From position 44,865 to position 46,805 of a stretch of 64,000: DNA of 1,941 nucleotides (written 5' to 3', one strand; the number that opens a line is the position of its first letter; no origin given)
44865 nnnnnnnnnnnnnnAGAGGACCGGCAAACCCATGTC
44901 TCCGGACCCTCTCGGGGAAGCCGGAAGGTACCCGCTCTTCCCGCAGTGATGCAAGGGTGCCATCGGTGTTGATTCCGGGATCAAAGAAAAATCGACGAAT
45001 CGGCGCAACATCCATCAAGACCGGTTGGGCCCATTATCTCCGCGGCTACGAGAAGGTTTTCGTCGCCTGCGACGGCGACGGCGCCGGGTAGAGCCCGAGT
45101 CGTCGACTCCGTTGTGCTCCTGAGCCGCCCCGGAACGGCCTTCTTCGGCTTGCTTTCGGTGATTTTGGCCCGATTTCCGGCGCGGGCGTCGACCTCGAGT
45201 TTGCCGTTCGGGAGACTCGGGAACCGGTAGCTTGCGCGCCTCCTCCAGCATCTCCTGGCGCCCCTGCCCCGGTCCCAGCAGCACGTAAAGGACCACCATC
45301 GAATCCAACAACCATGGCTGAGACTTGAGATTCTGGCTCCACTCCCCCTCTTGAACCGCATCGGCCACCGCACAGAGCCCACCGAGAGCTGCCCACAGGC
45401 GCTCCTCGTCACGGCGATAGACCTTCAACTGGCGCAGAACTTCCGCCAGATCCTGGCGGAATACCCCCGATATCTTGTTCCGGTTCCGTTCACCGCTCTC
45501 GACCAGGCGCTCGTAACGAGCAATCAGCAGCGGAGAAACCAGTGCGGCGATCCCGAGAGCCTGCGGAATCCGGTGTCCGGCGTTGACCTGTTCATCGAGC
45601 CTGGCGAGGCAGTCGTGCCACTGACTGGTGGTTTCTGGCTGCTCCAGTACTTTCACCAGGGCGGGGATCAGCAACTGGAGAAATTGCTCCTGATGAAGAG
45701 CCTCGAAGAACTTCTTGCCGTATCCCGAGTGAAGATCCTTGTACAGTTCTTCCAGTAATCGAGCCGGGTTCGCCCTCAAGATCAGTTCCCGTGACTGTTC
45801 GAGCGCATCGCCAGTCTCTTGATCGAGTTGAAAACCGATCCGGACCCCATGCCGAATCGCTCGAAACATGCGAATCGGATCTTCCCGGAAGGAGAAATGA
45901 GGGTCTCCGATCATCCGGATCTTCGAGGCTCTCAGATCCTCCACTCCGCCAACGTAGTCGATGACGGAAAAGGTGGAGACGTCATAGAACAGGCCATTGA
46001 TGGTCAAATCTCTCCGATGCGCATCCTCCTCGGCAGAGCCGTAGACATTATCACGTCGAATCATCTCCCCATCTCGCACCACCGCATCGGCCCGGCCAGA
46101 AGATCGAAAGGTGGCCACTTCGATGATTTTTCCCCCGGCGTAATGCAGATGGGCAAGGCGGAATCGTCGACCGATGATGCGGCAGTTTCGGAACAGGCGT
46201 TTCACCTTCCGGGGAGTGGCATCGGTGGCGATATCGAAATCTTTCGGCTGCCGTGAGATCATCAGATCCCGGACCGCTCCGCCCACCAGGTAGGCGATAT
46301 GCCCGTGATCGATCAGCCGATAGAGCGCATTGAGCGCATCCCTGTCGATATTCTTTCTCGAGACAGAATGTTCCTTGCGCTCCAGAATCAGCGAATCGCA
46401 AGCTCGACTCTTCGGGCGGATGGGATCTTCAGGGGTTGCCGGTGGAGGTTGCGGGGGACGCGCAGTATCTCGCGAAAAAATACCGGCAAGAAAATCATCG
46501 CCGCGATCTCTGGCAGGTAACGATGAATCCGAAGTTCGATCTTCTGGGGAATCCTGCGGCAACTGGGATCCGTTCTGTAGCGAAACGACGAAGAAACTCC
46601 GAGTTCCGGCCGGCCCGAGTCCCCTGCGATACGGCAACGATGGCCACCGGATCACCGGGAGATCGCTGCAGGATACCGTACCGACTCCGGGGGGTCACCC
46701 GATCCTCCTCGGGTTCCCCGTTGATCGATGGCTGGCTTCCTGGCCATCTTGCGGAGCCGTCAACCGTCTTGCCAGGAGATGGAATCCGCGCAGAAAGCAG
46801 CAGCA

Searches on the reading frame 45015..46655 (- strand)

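Call 16: search_protein_families(library=pfam, proteins=[window:45015-46655:-], max_evalue=0.00001)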
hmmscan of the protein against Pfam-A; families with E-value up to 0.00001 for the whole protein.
window:45015-46655:- (546 aa): 2 families
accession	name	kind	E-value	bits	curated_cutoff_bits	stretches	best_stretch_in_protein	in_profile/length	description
PF01743.26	PolyA_pol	-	1.1e-34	119.9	23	1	121-247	1-126/126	Poly A polymerase head domain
PF12627.12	PolyA_pol_RNAbd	-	1.9e-10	40.8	22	1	274-333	1-60/64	Probable RNA and SrmB- binding site of polymerase A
